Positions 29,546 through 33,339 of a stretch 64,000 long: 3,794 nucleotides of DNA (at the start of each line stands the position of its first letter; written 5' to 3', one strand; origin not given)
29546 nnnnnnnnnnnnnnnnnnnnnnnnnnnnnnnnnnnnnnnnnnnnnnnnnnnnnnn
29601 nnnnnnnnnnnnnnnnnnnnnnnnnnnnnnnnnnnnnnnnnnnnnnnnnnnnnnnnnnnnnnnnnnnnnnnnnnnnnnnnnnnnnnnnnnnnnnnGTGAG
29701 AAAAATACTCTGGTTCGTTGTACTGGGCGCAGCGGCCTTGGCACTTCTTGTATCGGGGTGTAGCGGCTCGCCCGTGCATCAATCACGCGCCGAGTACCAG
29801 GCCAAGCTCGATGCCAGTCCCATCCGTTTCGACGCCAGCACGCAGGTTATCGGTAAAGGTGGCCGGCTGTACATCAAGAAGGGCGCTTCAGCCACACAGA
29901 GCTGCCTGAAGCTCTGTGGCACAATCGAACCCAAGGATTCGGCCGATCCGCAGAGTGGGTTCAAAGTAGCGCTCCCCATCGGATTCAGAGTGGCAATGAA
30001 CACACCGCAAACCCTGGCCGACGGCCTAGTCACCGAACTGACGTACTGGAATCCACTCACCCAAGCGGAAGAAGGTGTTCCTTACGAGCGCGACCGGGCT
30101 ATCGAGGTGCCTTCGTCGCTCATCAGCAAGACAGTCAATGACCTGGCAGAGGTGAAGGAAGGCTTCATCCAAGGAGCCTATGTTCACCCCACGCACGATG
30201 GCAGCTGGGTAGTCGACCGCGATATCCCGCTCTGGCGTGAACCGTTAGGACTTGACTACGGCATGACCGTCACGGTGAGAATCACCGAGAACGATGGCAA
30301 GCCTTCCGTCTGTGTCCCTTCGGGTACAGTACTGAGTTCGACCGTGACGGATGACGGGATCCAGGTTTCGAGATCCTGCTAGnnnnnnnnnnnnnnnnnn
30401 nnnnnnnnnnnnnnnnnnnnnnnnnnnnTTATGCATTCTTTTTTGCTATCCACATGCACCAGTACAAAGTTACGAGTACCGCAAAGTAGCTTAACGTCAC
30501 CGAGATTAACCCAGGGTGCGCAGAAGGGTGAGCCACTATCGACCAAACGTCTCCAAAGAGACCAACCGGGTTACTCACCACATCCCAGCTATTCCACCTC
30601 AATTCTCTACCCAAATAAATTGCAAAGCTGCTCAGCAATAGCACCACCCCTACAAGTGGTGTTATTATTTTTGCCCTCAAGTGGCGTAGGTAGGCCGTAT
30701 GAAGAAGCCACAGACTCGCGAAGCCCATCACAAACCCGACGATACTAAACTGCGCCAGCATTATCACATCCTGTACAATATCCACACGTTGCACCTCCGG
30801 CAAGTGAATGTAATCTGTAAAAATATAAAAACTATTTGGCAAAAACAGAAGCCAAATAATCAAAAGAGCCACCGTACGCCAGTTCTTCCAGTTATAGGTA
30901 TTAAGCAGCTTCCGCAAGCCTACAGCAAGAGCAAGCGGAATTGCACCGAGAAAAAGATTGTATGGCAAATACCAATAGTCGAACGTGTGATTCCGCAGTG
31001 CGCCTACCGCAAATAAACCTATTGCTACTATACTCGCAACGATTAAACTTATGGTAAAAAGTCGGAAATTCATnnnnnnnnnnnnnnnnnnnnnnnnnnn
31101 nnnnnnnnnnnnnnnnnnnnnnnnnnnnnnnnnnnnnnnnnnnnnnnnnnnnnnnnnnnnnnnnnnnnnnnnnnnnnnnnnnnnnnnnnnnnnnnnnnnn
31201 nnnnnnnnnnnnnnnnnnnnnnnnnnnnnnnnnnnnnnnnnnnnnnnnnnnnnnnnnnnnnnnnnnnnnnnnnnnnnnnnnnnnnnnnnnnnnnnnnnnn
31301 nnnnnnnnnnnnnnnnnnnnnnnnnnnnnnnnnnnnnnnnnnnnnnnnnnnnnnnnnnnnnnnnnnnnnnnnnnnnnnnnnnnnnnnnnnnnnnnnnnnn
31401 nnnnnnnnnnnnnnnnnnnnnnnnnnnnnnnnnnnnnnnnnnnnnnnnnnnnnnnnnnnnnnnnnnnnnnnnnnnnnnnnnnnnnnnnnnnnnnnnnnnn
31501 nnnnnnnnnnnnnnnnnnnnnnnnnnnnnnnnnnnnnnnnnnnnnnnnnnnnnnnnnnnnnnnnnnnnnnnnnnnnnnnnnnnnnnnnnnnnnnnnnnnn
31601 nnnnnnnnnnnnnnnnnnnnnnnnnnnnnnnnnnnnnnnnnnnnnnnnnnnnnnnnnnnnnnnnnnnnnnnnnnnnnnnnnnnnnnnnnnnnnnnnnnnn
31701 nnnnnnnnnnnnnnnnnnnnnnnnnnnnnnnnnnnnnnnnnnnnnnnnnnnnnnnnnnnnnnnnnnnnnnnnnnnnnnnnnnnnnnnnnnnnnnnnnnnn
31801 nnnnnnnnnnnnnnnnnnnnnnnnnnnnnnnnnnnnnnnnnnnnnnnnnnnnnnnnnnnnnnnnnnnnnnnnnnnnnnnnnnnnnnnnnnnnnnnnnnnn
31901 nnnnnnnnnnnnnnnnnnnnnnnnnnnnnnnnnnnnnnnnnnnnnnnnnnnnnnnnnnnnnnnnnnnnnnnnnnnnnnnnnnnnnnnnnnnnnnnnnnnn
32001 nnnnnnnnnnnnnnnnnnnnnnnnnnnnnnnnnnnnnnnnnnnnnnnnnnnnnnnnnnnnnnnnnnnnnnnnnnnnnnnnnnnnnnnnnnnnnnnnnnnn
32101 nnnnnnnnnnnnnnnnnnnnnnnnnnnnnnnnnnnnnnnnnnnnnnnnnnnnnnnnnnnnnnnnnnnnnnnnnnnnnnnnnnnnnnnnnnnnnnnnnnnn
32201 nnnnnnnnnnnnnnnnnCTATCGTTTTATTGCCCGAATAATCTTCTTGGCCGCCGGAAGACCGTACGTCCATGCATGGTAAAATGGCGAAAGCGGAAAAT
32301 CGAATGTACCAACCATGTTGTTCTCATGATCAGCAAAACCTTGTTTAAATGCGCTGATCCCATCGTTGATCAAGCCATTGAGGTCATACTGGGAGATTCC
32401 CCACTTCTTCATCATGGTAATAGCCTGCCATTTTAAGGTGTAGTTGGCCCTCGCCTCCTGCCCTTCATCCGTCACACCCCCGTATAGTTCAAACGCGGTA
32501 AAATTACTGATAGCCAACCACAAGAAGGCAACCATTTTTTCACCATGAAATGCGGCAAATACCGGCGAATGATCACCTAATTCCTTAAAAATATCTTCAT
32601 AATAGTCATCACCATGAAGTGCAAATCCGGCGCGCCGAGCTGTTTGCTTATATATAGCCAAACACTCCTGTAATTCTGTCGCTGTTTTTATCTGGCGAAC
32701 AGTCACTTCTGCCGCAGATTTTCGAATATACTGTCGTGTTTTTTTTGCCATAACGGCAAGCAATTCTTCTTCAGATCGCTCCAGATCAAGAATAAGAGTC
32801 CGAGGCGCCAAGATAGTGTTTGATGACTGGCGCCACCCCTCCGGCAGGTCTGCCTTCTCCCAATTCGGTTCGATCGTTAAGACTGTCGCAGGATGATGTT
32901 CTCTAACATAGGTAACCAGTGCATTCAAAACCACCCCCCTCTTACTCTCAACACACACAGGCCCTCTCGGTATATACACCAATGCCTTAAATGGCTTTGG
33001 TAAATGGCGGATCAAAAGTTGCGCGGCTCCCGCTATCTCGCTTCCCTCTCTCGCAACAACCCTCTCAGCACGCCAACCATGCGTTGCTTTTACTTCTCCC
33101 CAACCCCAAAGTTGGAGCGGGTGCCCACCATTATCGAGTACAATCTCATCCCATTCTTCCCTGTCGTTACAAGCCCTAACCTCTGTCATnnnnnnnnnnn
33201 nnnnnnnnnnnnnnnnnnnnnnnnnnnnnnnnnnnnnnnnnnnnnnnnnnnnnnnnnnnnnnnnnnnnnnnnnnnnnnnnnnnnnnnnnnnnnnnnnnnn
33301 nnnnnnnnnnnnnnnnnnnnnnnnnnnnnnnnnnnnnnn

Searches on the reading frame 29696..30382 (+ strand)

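Call 16: search_protein_families(library=pfam, max_evalue=0.001, proteins=[window:29696-30382:+])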
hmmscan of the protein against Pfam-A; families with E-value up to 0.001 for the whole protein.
window:29696-30382:+ (228 aa): 0 families

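Call 73: search_protein_families(library=ncbifam, max_evalue=0.1, proteins=[window:29696-30382:+])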
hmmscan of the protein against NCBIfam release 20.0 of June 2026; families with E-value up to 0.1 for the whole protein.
window:29696-30382:+ (228 aa): 1 family
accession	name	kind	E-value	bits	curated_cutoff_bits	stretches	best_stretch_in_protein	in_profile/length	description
TIGR04415.1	O_hepto_targRPT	repeat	0.06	13.4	30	0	47-68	2-23/38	strand-loop-strand repeat protein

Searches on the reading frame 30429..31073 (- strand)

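Call 16: search_protein_families(library=pfam, max_evalue=0.001, proteins=[window:30429-31073:-])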
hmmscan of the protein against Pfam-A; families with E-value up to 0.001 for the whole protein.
window:30429-31073:- (214 aa): 1 family
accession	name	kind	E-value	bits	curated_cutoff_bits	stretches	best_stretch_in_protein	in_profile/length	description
PF07099.16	DUF1361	-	5.2e-34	118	25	1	38-200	1-166/169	Protein of unknown function (DUF1361)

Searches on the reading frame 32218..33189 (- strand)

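Call 16: search_protein_families(library=pfam, max_evalue=0.001, proteins=[window:32218-33189:-])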
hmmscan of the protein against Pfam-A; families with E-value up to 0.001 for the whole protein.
window:32218-33189:- (323 aa): 2 families
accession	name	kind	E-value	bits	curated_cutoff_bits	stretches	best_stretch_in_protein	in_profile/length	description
PF02388.22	FemAB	-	4.8e-32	111.7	24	3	131-210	153-233/406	FemAB family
PF13480.13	Acetyltransf_6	-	7.5e-09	36.3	22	1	149-282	5-142/143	Acetyltransferase (GNAT) domain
